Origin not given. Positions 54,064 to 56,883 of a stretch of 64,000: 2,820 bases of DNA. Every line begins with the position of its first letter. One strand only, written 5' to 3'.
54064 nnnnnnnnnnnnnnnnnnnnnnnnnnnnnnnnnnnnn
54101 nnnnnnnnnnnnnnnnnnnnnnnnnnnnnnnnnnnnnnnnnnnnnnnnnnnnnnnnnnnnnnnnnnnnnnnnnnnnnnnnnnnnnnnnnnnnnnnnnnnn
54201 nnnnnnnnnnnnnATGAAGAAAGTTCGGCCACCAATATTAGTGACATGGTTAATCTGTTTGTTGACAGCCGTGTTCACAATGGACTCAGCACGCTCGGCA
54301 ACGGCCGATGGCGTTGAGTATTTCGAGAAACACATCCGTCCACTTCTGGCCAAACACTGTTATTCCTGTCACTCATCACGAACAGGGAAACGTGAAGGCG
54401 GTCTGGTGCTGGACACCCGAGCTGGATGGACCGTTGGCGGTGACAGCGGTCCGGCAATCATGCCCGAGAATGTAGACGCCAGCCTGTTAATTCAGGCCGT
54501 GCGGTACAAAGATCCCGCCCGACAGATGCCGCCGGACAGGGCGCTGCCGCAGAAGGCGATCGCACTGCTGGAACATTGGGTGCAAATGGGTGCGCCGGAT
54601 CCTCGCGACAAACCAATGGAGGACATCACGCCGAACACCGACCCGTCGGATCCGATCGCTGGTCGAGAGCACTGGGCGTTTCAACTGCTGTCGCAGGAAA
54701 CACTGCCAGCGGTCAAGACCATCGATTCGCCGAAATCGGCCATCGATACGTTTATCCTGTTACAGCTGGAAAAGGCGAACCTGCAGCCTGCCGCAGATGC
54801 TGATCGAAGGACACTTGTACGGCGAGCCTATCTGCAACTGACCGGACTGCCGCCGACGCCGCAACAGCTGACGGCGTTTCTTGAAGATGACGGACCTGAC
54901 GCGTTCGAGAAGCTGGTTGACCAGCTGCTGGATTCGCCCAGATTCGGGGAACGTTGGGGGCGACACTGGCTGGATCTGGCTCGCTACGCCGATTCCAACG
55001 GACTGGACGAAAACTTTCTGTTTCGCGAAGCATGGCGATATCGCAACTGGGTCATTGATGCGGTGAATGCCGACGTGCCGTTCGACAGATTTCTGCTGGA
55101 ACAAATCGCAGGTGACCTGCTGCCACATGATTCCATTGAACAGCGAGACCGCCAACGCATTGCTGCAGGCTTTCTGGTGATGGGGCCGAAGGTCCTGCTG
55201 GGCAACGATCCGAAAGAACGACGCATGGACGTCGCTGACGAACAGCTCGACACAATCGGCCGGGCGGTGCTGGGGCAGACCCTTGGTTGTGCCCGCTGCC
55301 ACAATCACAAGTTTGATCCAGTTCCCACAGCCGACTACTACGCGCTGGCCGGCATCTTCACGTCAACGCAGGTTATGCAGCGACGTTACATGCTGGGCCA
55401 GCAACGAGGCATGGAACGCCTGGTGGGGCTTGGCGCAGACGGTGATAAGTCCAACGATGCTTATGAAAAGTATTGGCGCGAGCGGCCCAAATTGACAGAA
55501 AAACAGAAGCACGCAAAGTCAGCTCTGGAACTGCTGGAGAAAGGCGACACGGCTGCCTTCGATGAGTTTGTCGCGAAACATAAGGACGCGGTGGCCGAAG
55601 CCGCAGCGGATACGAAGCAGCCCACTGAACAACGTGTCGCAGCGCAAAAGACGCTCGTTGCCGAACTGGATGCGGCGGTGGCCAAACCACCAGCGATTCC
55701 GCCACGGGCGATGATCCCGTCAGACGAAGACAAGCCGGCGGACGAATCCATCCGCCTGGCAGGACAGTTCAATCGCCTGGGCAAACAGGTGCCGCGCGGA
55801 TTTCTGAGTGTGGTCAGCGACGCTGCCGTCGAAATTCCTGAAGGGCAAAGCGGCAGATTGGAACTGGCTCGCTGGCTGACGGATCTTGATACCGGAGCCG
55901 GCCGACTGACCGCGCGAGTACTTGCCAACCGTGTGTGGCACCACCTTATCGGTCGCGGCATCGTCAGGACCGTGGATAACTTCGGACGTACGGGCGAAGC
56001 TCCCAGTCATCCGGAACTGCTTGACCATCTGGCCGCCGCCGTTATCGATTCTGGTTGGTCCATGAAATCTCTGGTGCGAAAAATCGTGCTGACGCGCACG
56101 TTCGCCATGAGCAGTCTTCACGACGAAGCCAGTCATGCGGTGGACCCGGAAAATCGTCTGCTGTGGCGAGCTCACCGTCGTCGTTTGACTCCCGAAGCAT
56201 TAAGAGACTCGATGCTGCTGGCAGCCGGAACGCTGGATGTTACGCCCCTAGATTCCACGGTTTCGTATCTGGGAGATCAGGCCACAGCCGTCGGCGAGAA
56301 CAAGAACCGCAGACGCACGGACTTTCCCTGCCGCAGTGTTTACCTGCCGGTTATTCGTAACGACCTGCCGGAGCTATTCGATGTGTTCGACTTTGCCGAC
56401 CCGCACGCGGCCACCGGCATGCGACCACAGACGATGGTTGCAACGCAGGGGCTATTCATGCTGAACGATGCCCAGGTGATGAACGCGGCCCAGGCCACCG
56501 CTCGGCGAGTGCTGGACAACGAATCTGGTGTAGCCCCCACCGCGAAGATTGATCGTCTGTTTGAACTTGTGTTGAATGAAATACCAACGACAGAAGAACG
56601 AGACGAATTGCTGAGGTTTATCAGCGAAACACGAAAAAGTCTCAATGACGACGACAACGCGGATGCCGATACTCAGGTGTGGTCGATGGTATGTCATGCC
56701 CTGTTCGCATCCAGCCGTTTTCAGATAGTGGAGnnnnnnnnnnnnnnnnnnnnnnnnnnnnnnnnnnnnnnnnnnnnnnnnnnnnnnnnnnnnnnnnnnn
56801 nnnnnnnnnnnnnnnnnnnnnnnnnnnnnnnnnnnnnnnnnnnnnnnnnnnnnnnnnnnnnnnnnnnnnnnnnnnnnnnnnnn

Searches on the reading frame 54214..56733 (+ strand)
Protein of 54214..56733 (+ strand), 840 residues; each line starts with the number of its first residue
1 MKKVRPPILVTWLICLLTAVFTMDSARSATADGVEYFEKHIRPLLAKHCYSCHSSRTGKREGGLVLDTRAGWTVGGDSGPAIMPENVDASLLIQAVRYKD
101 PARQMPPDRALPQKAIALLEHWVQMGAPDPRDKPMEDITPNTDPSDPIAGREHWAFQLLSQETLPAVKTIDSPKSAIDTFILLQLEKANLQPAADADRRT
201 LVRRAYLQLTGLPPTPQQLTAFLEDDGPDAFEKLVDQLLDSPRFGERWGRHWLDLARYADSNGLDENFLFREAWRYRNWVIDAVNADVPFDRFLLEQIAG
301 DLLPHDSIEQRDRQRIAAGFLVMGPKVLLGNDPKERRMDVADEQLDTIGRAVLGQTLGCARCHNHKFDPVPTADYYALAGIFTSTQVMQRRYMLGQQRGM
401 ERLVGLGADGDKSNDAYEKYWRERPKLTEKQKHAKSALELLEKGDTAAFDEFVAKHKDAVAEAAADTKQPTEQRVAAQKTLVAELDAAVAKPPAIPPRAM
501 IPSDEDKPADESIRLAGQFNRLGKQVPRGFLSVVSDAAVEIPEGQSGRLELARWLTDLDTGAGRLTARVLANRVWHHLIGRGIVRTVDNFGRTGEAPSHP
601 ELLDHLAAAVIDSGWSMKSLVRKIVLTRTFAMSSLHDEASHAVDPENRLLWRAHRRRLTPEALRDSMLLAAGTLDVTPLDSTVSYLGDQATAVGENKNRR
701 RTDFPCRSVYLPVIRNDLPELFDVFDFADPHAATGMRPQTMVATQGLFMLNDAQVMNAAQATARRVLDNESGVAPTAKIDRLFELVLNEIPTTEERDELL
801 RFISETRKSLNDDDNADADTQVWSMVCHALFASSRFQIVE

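Call 22: find_related_loci(query=window:54214-56733:+, collection=genome_contigs, flank=10000)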
Query window:54214-56733:+ (840 aa) in genome_contigs; peptide patterns used: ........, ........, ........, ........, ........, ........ (x = any residue, [..] = any of these).
600 stretches matched a pattern (row limit reached: there are more); 596 encode a relative of the query (tblastn E <= 1e-3); the best 80 are kept; 80 distinct loci.
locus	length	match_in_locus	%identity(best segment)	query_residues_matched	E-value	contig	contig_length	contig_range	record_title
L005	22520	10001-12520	65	1-840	0e+0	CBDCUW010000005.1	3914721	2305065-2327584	MAG: Rubripirellula sp. isolate a1daa49b-fd29-492b-8995-b18c1d2b297f genome assembly, contig: contig_5, whole genome sho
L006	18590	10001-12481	66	8-840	0e+0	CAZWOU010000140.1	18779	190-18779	MAG TPA_asm: uncultured Pirellulaceae bacterium isolate SRP308112_co1_334 genome assembly, contig: NODE_4704_length_1877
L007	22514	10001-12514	60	8-840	0e+0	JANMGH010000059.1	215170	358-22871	MAG: Pirellula sp. isolate OTE_70b_concoct_20_sub OTE_70b_k141_2780415, whole genome shotgun sequence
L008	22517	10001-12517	60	9-840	0e+0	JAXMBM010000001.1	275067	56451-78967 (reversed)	MAG: Pirellulales bacterium isolate STL-PLA36 C3.140.fa-1, whole genome shotgun sequence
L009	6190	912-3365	62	29-840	0e+0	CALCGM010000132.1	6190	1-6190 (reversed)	MAG TPA_asm: uncultured Planctomycetaceae bacterium isolate ERR2206794_bin.65_CONCOCT_v1.1_MAG genome assembly, contig:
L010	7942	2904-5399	59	12-840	0e+0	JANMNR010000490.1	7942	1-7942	MAG: Pirellula sp. isolate OTE_58_metabat_31_sub OTE_58_k141_1859958, whole genome shotgun sequence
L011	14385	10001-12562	59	6-840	0e+0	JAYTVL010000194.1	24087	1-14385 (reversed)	MAG: Pirellula sp. isolate GFS_5688 GFS_5688_193, whole genome shotgun sequence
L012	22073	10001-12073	67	149-840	0e+0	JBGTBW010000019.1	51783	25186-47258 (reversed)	MAG: Verrucomicrobiales bacterium isolate JTS-RE105 k141_10441885, whole genome shotgun sequence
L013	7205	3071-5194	62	133-840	0e+0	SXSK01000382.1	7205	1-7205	MAG: Verrucomicrobiales bacterium isolate F1-140-MAGs082 F1-140__c520407, whole genome shotgun sequence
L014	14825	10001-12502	56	9-840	0e+0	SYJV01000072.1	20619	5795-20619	MAG: Planctomycetaceae bacterium isolate F1-80-MAGs021 F1-80__c93048, whole genome shotgun sequence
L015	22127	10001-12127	59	134-840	0e+0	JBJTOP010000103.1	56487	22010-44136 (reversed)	MAG: Planctomycetaceae bacterium isolate samp_4449_VAMB_558 samp_4449_192559, whole genome shotgun sequence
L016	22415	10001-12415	59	33-840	0e+0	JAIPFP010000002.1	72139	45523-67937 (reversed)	MAG: Pirellula sp. isolate Tobar2m-G36 Tobar2m-C222, whole genome shotgun sequence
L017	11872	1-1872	63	221-840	0e+0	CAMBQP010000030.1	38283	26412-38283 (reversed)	MAG: Schlesneria paludicola DSM 18645 isolate GE-03apr19-10 genome assembly, contig: GE-03apr19-C914, whole genome shotg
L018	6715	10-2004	57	174-840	0e+0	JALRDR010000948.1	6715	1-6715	MAG: Planctomycetaceae bacterium isolate JM.4 JM_1169405, whole genome shotgun sequence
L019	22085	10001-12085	58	143-840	0e+0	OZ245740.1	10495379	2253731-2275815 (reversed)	MAG: Limisphaerales bacterium isolate 18d4b110-818c-4cb3-93cd-e2494454740f genome assembly, chromosome: 1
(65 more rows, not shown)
